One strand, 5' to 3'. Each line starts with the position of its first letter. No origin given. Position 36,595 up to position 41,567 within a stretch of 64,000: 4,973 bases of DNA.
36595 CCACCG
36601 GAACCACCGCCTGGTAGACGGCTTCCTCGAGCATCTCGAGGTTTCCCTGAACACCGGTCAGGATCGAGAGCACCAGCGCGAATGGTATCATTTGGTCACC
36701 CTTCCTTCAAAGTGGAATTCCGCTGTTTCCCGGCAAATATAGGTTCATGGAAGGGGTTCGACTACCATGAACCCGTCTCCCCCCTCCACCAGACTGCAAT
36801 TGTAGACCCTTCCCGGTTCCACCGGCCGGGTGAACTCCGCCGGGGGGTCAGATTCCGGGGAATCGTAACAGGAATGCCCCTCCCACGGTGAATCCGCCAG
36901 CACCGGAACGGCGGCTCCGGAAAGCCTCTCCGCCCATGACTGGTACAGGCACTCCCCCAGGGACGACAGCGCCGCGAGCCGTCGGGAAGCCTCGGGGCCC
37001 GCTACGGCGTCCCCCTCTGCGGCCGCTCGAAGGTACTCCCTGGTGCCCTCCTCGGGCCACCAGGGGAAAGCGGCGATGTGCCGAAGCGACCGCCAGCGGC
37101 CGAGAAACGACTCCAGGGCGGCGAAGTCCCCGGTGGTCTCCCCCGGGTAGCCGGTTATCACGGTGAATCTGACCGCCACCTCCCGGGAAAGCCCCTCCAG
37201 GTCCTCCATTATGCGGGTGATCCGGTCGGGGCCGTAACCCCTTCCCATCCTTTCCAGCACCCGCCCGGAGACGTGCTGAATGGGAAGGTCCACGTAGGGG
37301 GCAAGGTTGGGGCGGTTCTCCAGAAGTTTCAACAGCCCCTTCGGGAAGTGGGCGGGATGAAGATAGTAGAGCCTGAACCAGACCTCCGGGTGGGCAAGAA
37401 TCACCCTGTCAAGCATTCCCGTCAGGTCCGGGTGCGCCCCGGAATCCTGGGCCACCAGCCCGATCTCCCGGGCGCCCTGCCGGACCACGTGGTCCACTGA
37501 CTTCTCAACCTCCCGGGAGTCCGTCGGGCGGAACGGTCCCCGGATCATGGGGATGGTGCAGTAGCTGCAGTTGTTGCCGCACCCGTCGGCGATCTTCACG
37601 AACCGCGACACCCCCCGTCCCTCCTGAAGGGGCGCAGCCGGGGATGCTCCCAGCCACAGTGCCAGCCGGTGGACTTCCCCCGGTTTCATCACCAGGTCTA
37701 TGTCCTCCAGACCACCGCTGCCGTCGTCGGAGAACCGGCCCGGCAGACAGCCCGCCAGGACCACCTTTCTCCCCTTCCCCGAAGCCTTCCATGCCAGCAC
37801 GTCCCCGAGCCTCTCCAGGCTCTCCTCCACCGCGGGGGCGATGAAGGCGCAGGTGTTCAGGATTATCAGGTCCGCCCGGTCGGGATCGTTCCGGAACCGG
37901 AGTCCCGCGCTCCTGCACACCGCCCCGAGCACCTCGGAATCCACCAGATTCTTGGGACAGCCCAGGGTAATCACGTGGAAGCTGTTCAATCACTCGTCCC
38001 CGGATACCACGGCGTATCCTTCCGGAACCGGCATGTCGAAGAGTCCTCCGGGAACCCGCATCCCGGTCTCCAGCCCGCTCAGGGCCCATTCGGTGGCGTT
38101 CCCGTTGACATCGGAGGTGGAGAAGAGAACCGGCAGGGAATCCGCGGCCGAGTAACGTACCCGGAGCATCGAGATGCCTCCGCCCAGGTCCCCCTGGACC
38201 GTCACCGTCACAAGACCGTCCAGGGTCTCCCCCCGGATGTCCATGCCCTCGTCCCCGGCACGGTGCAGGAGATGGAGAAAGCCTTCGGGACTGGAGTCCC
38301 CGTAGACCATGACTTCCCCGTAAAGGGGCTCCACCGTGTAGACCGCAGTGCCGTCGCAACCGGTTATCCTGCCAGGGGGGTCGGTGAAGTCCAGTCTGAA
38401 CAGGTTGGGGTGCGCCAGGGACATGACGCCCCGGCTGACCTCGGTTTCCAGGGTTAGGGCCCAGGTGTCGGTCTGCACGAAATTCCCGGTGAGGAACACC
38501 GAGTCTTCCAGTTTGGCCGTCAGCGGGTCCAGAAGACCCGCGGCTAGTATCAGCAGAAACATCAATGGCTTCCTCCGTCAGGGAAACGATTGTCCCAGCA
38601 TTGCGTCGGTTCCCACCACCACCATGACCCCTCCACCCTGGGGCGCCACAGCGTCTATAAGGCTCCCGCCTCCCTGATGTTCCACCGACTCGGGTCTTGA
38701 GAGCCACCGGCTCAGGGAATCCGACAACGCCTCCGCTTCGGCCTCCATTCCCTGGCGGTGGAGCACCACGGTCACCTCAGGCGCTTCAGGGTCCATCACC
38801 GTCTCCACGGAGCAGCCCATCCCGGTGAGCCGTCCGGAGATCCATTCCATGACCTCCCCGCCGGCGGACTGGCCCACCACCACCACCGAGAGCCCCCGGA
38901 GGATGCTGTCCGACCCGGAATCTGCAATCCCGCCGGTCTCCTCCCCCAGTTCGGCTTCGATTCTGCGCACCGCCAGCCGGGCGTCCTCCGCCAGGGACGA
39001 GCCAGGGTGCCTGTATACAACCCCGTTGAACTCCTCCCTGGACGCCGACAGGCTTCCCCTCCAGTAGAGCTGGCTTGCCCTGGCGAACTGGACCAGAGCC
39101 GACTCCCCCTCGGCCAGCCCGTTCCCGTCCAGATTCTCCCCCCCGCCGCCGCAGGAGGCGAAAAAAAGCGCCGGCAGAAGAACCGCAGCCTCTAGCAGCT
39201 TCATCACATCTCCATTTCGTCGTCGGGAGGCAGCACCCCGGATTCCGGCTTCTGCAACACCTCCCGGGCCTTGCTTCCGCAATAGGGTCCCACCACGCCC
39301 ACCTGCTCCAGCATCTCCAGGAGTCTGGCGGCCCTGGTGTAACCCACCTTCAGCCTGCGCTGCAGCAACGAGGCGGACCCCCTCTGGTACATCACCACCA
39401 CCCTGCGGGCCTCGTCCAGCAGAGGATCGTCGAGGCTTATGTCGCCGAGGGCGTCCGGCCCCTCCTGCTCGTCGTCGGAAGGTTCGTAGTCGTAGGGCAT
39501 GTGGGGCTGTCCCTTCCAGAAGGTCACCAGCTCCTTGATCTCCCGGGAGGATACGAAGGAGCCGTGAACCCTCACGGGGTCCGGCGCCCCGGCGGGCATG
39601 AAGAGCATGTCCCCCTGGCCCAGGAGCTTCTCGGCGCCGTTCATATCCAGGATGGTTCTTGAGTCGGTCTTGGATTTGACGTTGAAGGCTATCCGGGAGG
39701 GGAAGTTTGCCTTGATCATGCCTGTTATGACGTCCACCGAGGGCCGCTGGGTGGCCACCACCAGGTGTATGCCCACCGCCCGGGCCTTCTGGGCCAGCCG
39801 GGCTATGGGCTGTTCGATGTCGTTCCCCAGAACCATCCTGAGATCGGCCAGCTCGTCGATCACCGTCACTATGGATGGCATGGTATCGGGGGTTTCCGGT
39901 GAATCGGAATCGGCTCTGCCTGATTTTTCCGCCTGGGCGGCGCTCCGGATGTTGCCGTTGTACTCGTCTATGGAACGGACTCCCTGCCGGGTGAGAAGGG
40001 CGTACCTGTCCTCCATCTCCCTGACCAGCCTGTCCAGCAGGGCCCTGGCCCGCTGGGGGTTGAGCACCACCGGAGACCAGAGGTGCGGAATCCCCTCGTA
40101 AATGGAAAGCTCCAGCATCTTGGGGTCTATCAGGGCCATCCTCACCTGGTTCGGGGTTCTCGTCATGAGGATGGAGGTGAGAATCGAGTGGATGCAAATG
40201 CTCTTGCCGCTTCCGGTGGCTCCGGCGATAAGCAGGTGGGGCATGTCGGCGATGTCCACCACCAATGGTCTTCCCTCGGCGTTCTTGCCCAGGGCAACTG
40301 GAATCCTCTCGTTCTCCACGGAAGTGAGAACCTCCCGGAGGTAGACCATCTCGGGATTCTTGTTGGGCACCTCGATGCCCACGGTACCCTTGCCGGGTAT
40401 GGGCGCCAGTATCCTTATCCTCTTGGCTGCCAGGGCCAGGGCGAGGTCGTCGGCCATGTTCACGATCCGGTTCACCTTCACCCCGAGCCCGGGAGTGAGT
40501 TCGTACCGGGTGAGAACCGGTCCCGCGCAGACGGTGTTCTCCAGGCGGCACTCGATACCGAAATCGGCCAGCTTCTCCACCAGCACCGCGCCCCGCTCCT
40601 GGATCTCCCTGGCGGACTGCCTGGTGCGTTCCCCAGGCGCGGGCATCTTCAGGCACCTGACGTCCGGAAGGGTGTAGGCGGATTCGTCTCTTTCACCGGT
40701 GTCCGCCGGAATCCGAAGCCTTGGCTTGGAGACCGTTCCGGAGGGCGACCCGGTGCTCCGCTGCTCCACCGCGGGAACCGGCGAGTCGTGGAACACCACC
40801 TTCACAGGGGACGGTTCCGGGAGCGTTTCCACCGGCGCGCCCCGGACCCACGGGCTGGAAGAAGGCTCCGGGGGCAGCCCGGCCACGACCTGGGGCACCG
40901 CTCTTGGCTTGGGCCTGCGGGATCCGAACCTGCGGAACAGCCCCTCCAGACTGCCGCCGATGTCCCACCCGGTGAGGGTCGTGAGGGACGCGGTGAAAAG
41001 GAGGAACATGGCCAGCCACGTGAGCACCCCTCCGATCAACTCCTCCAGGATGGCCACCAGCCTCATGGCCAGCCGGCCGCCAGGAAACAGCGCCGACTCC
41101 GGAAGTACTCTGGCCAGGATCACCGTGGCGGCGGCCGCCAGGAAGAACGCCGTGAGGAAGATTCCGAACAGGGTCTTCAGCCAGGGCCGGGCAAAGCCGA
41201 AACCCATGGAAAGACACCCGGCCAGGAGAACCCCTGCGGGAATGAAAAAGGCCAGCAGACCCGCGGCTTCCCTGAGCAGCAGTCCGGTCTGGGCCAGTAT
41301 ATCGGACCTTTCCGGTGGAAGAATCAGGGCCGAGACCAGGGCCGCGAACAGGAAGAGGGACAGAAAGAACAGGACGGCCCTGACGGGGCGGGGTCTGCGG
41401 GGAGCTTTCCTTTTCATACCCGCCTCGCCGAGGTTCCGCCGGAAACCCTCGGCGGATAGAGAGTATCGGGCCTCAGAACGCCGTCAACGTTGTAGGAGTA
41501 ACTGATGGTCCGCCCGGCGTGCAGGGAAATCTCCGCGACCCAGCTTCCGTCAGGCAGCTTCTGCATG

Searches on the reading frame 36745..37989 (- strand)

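Call 16: search_protein_families(library=pfam, proteins=[window:36745-37989:-], max_evalue=0.01)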
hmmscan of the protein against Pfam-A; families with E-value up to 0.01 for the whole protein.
window:36745-37989:- (414 aa): 3 families
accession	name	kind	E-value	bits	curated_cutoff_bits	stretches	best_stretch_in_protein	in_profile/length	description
PF00919.26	UPF0004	-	4e-18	65.7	27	1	4-92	2-88/98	Uncharacterized protein family UPF0004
PF04055.27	Radical_SAM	-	2.4e-16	60.8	29.5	1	132-295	2-165/166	Radical SAM superfamily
PF22601.2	RIM2a_ZnF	-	0.0011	19.3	27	1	129-146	5-22/52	RIM2-alpha zinc finger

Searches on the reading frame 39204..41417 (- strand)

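Call 16: search_protein_families(library=pfam, proteins=[window:39204-41417:-], max_evalue=0.01)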
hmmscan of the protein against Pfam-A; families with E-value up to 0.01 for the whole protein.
window:39204-41417:- (737 aa): 4 families
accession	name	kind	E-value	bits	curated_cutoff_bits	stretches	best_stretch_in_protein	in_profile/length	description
PF01580.24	FtsK_SpoIIIE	-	3e-63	213.7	24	1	365-561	11-221/221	FtsK/SpoIIIE family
PF17854.6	FtsK_alpha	-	1.1e-27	96.6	22.9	1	250-352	1-101/101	FtsK alpha domain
PF09397.16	FtsK_gamma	-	3.1e-23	81.7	30.6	1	663-722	3-62/63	Ftsk gamma domain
PF01935.23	DUF87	-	0.001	19.7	23.2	1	381-431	10-59/220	Helicase HerA, central domain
